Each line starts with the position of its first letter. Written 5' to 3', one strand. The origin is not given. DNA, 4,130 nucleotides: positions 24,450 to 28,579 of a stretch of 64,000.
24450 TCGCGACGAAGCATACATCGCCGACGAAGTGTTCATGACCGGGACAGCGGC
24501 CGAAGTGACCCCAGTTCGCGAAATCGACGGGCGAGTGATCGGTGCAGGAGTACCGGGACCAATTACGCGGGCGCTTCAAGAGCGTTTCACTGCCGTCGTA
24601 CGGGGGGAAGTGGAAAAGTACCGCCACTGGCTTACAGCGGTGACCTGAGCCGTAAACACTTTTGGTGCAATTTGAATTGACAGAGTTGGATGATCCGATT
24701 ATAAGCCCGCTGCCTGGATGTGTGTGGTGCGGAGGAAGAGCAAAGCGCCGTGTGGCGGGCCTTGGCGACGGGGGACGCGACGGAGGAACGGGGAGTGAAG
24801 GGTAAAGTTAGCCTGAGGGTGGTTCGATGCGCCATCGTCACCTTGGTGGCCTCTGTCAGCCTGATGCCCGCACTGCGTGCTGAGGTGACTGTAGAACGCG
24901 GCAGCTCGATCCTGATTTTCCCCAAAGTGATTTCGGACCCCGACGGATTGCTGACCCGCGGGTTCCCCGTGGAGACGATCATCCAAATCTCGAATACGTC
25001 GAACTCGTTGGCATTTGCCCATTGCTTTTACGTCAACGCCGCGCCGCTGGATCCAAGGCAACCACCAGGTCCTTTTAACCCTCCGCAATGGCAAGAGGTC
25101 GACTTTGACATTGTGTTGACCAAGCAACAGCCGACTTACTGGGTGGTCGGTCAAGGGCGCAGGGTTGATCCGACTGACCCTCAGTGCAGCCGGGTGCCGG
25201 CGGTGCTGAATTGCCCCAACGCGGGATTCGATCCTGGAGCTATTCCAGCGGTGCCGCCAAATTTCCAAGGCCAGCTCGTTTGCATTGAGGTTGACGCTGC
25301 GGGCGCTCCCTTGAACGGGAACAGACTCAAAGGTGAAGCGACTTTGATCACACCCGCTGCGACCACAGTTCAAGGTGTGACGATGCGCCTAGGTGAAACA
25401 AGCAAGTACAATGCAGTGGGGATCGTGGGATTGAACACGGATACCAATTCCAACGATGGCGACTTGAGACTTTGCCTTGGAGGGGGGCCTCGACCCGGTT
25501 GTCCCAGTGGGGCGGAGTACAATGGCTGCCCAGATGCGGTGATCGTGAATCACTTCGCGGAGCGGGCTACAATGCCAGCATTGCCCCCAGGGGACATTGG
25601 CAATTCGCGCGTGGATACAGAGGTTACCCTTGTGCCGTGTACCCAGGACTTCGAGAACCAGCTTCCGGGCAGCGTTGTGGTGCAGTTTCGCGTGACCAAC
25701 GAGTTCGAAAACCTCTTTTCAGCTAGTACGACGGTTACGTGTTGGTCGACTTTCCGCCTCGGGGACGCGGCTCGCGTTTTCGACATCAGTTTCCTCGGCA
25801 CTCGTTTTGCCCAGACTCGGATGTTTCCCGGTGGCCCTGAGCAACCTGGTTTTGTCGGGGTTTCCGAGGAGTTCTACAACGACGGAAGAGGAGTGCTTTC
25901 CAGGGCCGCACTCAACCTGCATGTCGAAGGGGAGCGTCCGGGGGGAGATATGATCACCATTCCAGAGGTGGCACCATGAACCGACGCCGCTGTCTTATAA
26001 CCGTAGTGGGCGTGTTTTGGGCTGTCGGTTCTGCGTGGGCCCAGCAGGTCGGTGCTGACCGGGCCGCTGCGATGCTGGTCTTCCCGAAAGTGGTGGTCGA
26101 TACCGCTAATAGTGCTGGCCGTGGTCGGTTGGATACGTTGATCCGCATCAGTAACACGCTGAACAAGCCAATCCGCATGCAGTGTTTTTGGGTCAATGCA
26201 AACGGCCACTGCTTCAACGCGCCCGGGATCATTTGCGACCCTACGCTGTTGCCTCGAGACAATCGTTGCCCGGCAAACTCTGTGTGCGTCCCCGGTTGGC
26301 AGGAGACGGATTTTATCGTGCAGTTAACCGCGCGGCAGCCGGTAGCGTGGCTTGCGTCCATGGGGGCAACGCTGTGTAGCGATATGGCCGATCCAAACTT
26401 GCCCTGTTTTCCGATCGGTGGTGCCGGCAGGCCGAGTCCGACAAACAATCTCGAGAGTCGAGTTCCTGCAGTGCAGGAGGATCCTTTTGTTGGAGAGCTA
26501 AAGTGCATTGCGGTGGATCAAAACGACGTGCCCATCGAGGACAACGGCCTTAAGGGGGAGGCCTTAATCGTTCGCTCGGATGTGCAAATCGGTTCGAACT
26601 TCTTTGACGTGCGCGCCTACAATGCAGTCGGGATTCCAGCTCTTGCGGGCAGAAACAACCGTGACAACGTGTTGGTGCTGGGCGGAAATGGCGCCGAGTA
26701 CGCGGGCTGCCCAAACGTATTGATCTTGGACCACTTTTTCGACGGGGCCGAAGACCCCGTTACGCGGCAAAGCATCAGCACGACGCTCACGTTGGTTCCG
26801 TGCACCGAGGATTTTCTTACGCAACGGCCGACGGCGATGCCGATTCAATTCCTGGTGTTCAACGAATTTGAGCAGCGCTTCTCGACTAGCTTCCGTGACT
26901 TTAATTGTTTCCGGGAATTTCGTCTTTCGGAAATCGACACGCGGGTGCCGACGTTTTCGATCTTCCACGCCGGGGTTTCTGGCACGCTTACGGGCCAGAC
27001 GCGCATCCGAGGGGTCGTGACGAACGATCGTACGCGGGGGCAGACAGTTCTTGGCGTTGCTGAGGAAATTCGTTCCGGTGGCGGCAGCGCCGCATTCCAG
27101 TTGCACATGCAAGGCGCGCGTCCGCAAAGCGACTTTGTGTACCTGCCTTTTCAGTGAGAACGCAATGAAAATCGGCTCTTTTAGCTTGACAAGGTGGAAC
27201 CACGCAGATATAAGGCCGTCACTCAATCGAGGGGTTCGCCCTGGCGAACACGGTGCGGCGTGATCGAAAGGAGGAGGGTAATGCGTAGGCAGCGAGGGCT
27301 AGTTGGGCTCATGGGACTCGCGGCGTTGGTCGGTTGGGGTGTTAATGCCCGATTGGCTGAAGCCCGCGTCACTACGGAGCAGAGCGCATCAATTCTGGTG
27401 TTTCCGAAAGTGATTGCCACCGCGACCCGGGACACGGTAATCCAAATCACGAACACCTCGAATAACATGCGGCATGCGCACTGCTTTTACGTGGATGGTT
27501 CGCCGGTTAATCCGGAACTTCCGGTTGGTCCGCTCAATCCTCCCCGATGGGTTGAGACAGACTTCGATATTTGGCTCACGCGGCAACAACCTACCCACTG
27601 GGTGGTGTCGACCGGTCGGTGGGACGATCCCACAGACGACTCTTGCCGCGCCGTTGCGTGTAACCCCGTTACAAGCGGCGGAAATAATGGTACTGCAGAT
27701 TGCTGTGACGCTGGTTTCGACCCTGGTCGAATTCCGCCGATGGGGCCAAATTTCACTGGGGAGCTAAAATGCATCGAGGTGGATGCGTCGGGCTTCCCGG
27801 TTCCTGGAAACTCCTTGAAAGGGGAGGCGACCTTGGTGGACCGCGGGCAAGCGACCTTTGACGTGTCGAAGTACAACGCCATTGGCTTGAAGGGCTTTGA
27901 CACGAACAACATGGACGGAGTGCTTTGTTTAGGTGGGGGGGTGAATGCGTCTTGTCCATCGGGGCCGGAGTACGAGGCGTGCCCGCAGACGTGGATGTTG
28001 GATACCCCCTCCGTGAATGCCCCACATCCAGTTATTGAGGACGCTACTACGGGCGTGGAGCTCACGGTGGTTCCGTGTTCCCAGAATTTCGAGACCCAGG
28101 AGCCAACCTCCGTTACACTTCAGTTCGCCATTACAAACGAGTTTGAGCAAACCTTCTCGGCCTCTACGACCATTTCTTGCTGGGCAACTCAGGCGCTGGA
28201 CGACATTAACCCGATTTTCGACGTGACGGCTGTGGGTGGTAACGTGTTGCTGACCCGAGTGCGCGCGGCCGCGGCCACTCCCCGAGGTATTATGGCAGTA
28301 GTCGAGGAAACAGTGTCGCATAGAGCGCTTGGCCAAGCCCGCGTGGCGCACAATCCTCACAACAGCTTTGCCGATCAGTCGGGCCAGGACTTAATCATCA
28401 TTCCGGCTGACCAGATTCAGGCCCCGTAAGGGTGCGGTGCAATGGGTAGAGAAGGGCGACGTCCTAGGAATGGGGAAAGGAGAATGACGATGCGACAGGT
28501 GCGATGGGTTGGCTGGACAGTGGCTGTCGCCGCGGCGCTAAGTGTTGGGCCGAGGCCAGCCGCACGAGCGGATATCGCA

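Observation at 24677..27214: Two copies of a near-consensus sigma70-type promoter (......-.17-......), one in front of each A-B pair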

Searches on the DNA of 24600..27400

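Call 20: search_rna_families(source=window, start=24600, end=27400, threshold=evalue, max_evalue=10)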
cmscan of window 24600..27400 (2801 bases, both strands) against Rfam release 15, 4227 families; matches with E-value up to 10: 1.
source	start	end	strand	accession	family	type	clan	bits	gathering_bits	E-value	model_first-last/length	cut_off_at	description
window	25756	25823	+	RF02087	Yar_3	Gene; lncRNA;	-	12.6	50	5.9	1-67/67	no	Yellow-achaete intergenic RNA conserved region 3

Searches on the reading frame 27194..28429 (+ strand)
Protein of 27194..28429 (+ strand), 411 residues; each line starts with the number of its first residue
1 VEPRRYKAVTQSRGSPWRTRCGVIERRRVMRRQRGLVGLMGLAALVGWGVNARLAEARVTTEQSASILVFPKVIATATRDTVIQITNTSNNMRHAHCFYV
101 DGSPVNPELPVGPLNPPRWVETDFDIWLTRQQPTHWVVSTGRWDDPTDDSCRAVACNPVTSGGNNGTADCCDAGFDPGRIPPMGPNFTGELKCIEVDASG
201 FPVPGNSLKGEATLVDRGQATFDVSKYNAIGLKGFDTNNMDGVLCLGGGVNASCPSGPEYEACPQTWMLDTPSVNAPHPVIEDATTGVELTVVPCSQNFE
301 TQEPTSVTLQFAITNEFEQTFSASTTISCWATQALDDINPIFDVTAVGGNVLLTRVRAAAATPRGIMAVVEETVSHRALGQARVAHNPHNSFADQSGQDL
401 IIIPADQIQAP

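Call 6: search_protein_families(library=pfam, proteins=[window:27194-28429:+], max_evalue=0.01)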
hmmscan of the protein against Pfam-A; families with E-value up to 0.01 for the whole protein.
window:27194-28429:+ (411 aa): 0 families

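Call 10: find_homologous_proteins(query=window:27281-28426:+, max_evalue=0.001)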
Query window:27281-28426:+ (382 aa): 1979 proteins with E <= 0.001 among 7135 candidates; the best 120 are listed.
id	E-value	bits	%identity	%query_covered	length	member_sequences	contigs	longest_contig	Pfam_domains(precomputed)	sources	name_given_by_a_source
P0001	9.7e-259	876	99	100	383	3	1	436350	-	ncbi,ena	-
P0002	1.2e-233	793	90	100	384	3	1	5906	-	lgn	-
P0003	3.7e-228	775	88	100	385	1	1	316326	-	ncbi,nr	ncbi:MAG: hypothetical protein N3C12_12140 [Candidatus Binatia bacterium]|nr:hypothetical protein [C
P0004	9.2e-228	774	87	100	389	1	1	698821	-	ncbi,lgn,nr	ncbi:MAG: hypothetical protein KatS3mg077_2782 [Candidatus Binatia bacterium]|nr:MAG: hypothetical p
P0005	4.0e-226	768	87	100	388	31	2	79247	-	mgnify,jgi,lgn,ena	mgnify:CR=1 FL=1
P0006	4.0e-225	765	90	97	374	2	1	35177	-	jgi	-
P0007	3.7e-215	732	85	97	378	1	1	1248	-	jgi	jgi:hypothetical protein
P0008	1.0e-214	731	82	100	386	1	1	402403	-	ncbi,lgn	-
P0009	1.3e-212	724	82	100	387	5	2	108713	-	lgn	-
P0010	4.4e-202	689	79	100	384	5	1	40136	-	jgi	-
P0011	2.9e-193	660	77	97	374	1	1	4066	-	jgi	jgi:hypothetical protein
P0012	1.8e-177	608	69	100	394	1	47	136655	-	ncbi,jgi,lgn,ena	-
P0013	1.8e-170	585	68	99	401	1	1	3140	-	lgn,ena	-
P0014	1.5e-169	582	68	100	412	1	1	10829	-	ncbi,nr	ncbi:MAG: hypothetical protein HY270_11250 [Deltaproteobacteria bacterium]|nr:hypothetical protein [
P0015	2.2e-165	568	66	100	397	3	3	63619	-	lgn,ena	-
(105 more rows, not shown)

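Call 11: search_protein_families(library=ncbifam, proteins=[window:27281-28426:+], max_evalue=1)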
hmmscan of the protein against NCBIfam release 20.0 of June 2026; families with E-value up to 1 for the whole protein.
window:27281-28426:+ (382 aa): 0 families

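Call 13: find_related_loci(query=A2, collection=genome_contigs, flank=6000)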
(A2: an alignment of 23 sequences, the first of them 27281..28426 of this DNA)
Query A2 (382 aa) in genome_contigs; peptide patterns used: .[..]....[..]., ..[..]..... (x = any residue, [..] = any of these).
283 stretches matched a pattern; 136 encode a relative of the query (tblastn E <= 1e-3); the best 80 are kept; 75 distinct loci.
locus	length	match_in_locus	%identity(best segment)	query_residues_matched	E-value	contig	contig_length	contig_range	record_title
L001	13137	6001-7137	90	6-382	0e+0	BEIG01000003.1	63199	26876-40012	Bacterium HR30 DNA, contig: NODE_195_3, isolate: HRbin30, whole genome shotgun sequence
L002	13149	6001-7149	86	6-382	0e+0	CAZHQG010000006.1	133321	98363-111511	MAG TPA_asm: uncultured Candidatus Binatia bacterium isolate binchicken_co40_104 genome assembly, contig: NODE_160_lengt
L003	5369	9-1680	68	6-382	0e+0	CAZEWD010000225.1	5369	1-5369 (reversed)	MAG TPA_asm: uncultured Candidatus Binatia bacterium isolate SRP263991_co5_163 genome assembly, contig: NODE_30719_lengt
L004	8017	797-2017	67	6-382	2e-176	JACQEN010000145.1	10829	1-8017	MAG: Deltaproteobacteria bacterium isolate NC_groundwater_1022_Pr1_S-0.65um_62_10 Montesol18_Sp65_coassembly_scaffold_59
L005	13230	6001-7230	64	6-382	2e-158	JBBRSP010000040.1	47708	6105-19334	MAG: Candidatus Binatia bacterium isolate La2_metabat2.097 La2_metabat2.097_K_1127201L47708_cov_25.1820, whole genome sh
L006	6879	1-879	81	93-381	3e-156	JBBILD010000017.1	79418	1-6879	MAG: Myxococcales bacterium isolate SLS170214_bin_200 NODE_206_length_79418_cov_2.95774, whole genome shotgun sequence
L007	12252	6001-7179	62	6-380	8e-149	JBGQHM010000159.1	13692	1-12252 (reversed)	MAG: Candidatus Binatia bacterium isolate OBJ2_061818_070_72 k141_1356398_length_13692_cov_14.5363, whole genome shotgun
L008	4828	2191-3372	59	6-382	1e-147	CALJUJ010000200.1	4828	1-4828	MAG TPA_asm: uncultured bacterium isolate SRR7515933_bin.87_CONCOCT_v1.1_MAG genome assembly, contig: ERZ869942.10161, w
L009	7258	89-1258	60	6-378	7e-143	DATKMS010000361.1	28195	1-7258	MAG TPA_asm: Candidatus Margulisiibacteriota bacterium isolate SMAG_U14717 k141_4846112, whole genome shotgun sequence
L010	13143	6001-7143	61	6-379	2e-142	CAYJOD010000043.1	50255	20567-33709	MAG TPA_asm: uncultured Candidatus Binatia bacterium isolate ERP124720_co1_58 genome assembly, contig: NODE_974_length_5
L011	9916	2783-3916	61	17-380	5e-142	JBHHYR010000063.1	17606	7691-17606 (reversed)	MAG: Candidatus Binatia bacterium isolate Maj_2_bin.38 NODE_1639_length_17606_cov_6.429491, whole genome shotgun sequenc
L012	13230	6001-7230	58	6-382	1e-139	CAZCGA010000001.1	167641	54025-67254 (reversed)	MAG TPA_asm: uncultured Candidatus Binatia bacterium isolate SRP119689_co1_8 genome assembly, contig: NODE_50_length_167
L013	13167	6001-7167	56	6-380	1e-134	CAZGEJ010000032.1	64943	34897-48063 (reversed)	MAG TPA_asm: uncultured Candidatus Binatia bacterium isolate binchicken_co319_203 genome assembly, contig: NODE_596_leng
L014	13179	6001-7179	60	6-379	9e-130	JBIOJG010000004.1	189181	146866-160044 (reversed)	MAG: Candidatus Binatia bacterium isolate GcC5-6 k141_760991_length_189181_cov_139.0000, whole genome shotgun sequence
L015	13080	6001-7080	53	6-378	5e-116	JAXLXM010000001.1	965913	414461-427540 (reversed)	MAG: Candidatus Binatia bacterium isolate STL-DESB1 C1.37.fa-1, whole genome shotgun sequence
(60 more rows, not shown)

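Call 36: predict_structure(alignment_id=A4)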
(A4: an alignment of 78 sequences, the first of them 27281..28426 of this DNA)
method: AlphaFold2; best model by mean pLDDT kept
length: 382 residues; sequences in the alignment: 78
mean_pLDDT: 85.6   pTM: 0.83
mean pLDDT of the five models: 85.6, 83.4, 83.1, 82.9, 82.4
residues with pLDDT >= 90: 248; 70-90: 66; 50-70: 34; < 50: 34
segments of 3 or more residues with pLDDT < 50: 1-32
pLDDT, mean of each block of 10 residues (from residue 1): 42 45 38 80 96 95 92 92 88 91 90 76 64 60 66 94 94 93 93 92 95 93 94 95 96 96 93 88 97 94 95 97 96 87 95 95 90 84 46
secondary structure, 60 per line:
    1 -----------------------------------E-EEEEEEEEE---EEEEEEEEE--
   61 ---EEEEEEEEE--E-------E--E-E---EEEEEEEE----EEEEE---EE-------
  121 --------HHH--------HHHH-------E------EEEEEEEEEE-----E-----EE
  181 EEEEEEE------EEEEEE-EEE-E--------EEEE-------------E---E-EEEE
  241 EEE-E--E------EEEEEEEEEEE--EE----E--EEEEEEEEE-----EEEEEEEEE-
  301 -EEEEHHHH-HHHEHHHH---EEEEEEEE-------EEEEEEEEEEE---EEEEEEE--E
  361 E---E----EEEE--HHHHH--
elements in order: E38-46 E50-58 E64-72 E92-99 E104-108 H140-143 E158-167 E179-187 E194-199 E201-203 E214-217 E237-243 E255-265 E277-285 E291-299 E302-305 H306-309 H315-318 E322-329 E337-347 E351-357 E370-373 H376-380

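Call 38: fold_search(model_id=the predicted structure, library=pdb)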
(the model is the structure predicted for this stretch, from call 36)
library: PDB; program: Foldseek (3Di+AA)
matches with E <= 10: 1491; with E <= 0.001: 12
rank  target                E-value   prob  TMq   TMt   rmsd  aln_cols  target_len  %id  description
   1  1nc7_D                6.8e-05  1.00  0.25  0.76   7.4       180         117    8  Crystal Structure of Thermotoga maritima 1070 (released 2003-07-01)
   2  5f0j_B                7.5e-05  0.21  0.08  0.10  25.0       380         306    9  Structure of retromer VPS26-VPS35 subunits bound to SNX3 (released 2016-12-07)
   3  1nc7_B                9.4e-05  1.00  0.24  0.75   7.4       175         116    7  Crystal Structure of Thermotoga maritima 1070 (released 2003-07-01)
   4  1nc7_A                1.3e-04  1.00  0.25  0.77   7.3       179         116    8  Crystal Structure of Thermotoga maritima 1070 (released 2003-07-01)
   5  5f0l_B                1.4e-04  0.18  0.08  0.09  23.3       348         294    9  Structure of retromer VPS26-VPS35 subunits bound to SNX3 and DMT1 (released 2016-12-07)
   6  3lh9_A                2.0e-04  0.18  0.09  0.11  20.6       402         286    8  Crystal structure of mouse VPS26B(L197S/R199E) in spacegroup P41 21 2 (released 2010-02-02)
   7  5f0m_B                2.4e-04  0.21  0.09  0.10  23.5       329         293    8  Structure of retromer VPS26-VPS35 subunits bound to SNX3 and DMT1 (SeMet labeled) (released 2016-12-07)
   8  3lh8_A                3.3e-04  0.21  0.10  0.12  22.7       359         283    7  Crystal structure of mouse VPS26B in spacegroup P41 21 2 (released 2010-02-02)
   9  2r51                  4.6e-04  0.14  0.08  0.10  23.1       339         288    8  Crystal Structure of mouse Vps26B (released 2008-07-15)
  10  6h7w_C                7.1e-04  0.15  0.08  0.10  23.7       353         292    5  Model of retromer-Vps5 complex assembled on membrane. (released 2018-09-26)
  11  3lha_A                9.9e-04  0.16  0.10  0.12  22.8       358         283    7  Crystal structure of mouse VPS26B(R240S/G241A/E242S) in spacegroup P41 21 2 (released 2010-02-02)
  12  3lh8_B                9.9e-04  0.13  0.08  0.10  20.8       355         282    7  Crystal structure of mouse VPS26B in spacegroup P41 21 2 (released 2010-02-02)
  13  4zlt_A                1.1e-03  0.30  0.16  0.16  20.6       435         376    8  Crystal structure of viral chemokine binding protein R17 in complex with CCL3 (released 2015-11-18)
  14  2fau                  1.1e-03  0.14  0.09  0.11  22.8       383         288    9  Crystal structure of human vps26 (released 2006-05-30)
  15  4zlt_B                1.4e-03  0.23  0.16  0.16  22.9       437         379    8  Crystal structure of viral chemokine binding protein R17 in complex with CCL3 (released 2015-11-18)
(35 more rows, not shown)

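Call 54: search_solved_structures(query=A4, max_evalue=1)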
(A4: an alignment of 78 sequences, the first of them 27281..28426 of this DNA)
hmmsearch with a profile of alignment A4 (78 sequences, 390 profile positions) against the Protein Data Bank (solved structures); distinct sequences matched with E-value up to 1: 1.
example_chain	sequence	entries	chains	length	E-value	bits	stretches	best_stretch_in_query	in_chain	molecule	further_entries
8b6f_BV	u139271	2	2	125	0.69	11.8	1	289-369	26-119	NDUTT17 | NDUTT12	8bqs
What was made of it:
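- Tried and rejected: A profile search by sequence found nothing (call 54).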

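Call 58: find_encoding_contigs(protein=window:27281-28429:+, flank=4000, max_places=3)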
Protein window:27281-28429:+ (382 aa): 2 contigs read that carry it; 1 place shown.
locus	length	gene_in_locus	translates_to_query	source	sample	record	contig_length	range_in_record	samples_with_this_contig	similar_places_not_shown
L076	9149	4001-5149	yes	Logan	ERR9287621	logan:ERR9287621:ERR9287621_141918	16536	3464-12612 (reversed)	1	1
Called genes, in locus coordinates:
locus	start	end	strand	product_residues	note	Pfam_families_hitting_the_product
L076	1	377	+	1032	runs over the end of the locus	PF03710:GlnE, PF08335:GlnD_UR_UTase, PF10335:DUF294_C (faint), PF03710:GlnE, PF08335:GlnD_UR_UTase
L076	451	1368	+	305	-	PF01063:Aminotran_4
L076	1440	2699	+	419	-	-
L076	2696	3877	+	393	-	-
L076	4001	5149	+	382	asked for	-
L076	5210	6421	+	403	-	-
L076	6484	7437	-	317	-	PF02951:GSH-S_N, PF02955:GSH-S_ATP, PF08443:RimK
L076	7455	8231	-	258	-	PF20260:PUA_4, PF04452:Methyltrans_RNA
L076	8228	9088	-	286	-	PF06325:PrmA, PF05175:MTS, PF13847:Methyltransf_31 (weak), PF08241:Methyltransf_11 (faint), PF13649:Methyltransf_25 (weak)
